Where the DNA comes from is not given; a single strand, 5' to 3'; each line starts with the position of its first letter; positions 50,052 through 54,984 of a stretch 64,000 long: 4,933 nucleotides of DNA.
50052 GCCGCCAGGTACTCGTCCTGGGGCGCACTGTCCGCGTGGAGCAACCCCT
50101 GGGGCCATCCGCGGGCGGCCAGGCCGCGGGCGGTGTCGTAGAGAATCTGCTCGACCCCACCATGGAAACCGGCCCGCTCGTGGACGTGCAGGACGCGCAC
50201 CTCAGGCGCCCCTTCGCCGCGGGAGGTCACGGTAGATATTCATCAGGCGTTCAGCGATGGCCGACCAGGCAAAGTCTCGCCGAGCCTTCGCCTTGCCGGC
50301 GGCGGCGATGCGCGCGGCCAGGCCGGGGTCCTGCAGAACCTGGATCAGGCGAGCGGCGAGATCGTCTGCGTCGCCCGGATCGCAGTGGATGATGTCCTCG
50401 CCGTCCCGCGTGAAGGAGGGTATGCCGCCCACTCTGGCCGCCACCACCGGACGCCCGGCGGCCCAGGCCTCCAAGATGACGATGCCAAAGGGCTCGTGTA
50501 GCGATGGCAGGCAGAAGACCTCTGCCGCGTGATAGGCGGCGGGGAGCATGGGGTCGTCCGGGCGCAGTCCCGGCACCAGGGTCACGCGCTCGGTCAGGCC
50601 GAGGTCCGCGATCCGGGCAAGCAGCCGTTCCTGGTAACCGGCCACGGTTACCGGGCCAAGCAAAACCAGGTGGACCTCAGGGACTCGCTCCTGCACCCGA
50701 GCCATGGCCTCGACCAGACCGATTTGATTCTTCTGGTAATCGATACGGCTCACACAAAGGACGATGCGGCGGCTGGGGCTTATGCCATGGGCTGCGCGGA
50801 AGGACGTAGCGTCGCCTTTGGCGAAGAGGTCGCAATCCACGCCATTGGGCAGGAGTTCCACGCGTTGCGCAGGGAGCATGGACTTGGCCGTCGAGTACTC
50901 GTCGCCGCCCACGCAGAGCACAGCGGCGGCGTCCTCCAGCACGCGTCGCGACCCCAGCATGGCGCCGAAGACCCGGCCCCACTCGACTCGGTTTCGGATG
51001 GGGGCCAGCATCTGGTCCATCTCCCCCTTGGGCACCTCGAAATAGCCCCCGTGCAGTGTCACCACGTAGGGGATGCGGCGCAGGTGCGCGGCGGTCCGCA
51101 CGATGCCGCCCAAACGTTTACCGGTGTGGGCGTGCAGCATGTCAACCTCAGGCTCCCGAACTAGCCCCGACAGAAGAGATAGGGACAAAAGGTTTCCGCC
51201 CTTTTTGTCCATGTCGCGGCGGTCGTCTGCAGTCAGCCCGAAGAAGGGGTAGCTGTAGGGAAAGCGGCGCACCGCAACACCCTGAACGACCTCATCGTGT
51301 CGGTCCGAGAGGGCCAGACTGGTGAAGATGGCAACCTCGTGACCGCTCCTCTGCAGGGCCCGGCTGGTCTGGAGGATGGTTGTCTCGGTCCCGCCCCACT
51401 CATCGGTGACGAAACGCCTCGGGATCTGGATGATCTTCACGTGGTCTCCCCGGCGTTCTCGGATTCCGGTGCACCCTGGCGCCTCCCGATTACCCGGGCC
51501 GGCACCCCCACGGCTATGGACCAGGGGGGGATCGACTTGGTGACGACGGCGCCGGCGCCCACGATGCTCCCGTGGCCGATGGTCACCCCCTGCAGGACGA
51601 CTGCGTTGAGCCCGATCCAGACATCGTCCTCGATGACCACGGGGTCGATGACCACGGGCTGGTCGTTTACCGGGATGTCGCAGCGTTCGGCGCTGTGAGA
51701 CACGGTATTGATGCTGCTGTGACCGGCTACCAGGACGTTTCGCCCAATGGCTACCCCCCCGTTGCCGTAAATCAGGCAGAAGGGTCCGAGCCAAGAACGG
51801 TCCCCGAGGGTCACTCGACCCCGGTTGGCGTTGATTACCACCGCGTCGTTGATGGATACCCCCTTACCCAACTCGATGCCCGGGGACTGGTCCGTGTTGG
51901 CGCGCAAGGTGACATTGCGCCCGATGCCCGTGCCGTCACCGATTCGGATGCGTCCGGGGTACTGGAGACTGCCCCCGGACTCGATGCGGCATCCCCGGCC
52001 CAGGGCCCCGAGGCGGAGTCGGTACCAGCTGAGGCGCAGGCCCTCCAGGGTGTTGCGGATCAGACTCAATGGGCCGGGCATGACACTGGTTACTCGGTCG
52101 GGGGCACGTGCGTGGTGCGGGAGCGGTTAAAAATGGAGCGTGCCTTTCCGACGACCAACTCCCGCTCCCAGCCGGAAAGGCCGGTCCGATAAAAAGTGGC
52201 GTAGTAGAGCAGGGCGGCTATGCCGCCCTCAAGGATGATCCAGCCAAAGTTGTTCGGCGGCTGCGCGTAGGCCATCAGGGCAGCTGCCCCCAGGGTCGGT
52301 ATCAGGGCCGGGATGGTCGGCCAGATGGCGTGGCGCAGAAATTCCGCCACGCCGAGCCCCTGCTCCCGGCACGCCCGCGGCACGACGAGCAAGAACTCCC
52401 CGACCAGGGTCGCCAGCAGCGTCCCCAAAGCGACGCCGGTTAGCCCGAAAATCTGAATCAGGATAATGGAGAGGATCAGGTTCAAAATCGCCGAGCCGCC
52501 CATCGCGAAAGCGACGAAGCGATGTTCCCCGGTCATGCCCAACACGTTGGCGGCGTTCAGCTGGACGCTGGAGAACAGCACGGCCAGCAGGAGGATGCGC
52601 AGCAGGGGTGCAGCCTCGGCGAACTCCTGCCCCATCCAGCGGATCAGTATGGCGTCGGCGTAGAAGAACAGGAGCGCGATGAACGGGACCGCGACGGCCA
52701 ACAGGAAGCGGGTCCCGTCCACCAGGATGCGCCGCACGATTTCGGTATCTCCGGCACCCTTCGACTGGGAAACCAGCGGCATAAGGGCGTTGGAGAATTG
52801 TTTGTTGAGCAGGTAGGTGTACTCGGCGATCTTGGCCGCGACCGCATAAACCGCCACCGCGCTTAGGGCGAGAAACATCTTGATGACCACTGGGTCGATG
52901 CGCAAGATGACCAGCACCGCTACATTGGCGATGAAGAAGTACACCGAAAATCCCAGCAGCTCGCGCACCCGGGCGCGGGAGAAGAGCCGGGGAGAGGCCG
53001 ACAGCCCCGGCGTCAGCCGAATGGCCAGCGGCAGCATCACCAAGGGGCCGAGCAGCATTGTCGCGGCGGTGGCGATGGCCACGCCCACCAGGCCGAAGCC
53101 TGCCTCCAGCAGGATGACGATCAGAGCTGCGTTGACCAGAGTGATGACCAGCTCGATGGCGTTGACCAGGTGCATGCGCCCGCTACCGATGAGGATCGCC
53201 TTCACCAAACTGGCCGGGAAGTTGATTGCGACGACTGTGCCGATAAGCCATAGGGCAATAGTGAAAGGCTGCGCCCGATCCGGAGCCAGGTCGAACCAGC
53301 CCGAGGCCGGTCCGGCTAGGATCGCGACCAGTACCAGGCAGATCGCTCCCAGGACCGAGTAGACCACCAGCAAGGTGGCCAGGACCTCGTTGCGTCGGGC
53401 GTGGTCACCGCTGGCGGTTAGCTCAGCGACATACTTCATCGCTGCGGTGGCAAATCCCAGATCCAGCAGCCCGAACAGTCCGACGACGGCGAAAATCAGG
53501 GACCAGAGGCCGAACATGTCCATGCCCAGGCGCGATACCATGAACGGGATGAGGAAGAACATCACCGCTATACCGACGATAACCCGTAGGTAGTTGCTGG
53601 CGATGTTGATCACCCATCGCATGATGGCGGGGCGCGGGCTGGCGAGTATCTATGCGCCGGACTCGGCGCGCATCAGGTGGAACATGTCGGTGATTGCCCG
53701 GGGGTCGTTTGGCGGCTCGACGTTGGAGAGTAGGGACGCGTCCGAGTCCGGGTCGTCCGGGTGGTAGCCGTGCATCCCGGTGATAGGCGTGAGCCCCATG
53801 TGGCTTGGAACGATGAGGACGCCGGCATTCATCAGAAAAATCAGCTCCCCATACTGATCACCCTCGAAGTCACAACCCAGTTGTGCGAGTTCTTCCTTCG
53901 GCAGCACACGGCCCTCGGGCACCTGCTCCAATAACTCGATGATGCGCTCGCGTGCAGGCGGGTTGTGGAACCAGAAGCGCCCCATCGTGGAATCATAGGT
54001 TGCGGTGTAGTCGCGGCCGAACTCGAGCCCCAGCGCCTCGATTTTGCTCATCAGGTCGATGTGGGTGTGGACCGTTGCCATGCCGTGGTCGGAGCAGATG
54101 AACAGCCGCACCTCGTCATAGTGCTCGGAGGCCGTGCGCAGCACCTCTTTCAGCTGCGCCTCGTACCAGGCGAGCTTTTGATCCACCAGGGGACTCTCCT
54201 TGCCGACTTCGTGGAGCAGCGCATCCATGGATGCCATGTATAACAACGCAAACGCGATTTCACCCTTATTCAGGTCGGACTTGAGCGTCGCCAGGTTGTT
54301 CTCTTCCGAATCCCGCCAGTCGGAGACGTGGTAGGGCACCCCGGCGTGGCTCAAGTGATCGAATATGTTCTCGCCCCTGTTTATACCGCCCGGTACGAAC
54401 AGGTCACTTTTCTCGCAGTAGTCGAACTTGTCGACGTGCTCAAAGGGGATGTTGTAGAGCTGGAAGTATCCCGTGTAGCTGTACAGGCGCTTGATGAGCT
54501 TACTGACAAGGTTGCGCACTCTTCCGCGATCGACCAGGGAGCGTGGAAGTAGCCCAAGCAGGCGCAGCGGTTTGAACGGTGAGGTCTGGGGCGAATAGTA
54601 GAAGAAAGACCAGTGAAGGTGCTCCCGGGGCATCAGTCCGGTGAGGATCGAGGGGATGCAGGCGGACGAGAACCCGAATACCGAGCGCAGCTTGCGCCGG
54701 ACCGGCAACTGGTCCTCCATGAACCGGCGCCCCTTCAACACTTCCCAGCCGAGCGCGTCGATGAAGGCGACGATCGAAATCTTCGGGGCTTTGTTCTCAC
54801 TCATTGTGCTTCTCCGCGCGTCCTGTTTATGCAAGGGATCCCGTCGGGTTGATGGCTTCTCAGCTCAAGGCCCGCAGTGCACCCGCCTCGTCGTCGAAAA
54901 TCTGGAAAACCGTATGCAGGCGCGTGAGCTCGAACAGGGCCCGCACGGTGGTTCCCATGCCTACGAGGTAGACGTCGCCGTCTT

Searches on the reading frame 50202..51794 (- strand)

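Call 28: search_protein_families(library=pfam, max_evalue=0.00001, proteins=[window:50202-51794:-])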
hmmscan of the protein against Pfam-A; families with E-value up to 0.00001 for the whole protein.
window:50202-51794:- (530 aa): 7 families
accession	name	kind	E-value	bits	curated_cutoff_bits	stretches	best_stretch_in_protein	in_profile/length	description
PF00534.26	Glycos_transf_1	-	1.7e-35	122.5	26.4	1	331-501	4-170/172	Glycosyl transferases group 1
PF13692.12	Glyco_trans_1_4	-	1e-31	110.5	27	1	343-489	2-142/142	Glycosyl transferases group 1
PF13579.12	Glyco_trans_4_4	-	1e-19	71.8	29.7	1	134-318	1-158/158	Glycosyl transferase 4-like domain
PF13439.12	Glyco_transf_4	-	9.4e-19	68.5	28.5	1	133-322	1-169/170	Glycosyltransferase Family 4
PF20706.3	GT4-conflict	-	1.6e-11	44.3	26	1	283-517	141-385/385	Family 4 Glycosyltransferase in conflict systems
PF13524.12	Glyco_trans_1_2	-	2.5e-10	40.9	25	1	372-518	13-143/144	Glycosyl transferase-like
PF13477.12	Glyco_trans_4_2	-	2e-06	28.5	23.4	1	140-258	13-118/139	Glycosyl transferase 4-like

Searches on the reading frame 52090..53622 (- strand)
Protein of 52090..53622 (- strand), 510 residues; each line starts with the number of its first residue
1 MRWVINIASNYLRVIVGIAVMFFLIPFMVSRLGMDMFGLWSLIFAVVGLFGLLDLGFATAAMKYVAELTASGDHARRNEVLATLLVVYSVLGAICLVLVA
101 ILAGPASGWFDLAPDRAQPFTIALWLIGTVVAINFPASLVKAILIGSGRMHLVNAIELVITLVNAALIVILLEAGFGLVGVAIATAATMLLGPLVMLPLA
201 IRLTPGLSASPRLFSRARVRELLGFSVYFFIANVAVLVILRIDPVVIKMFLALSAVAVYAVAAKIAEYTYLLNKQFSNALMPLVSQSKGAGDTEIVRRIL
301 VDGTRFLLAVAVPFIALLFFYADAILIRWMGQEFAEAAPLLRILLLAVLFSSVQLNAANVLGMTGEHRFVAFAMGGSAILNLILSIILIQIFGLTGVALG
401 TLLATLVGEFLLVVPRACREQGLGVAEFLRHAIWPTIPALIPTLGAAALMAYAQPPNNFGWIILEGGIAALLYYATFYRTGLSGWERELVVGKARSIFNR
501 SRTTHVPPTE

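Call 28: search_protein_families(library=pfam, max_evalue=0.00001, proteins=[window:52090-53622:-])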
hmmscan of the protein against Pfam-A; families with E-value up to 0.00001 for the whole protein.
window:52090-53622:- (510 aa): 4 families
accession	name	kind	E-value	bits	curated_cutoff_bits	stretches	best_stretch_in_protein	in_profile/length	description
PF01554.23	MatE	-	1.4e-15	57.8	24.9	1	231-386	4-160/161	MatE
PF13440.11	Polysacc_synt_3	-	4.2e-11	43.1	23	1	34-339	8-293/293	Polysaccharide biosynthesis protein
PF01943.22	Polysacc_synt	-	4.8e-11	43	28.2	1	21-286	19-272/274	Polysaccharide biosynthesis protein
PF03023.19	MurJ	-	8.9e-06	25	27.4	1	167-431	141-417/451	Lipid II flippase MurJ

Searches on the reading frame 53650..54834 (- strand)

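Call 28: search_protein_families(library=pfam, max_evalue=0.00001, proteins=[window:53650-54834:-])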
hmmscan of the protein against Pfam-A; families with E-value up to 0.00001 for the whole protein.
window:53650-54834:- (394 aa): 1 family
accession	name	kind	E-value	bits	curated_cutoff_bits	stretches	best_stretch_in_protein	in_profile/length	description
PF01663.27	Phosphodiest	-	8.3e-13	49.1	23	1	49-357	36-341/342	Type I phosphodiesterase / nucleotide pyrophosphatase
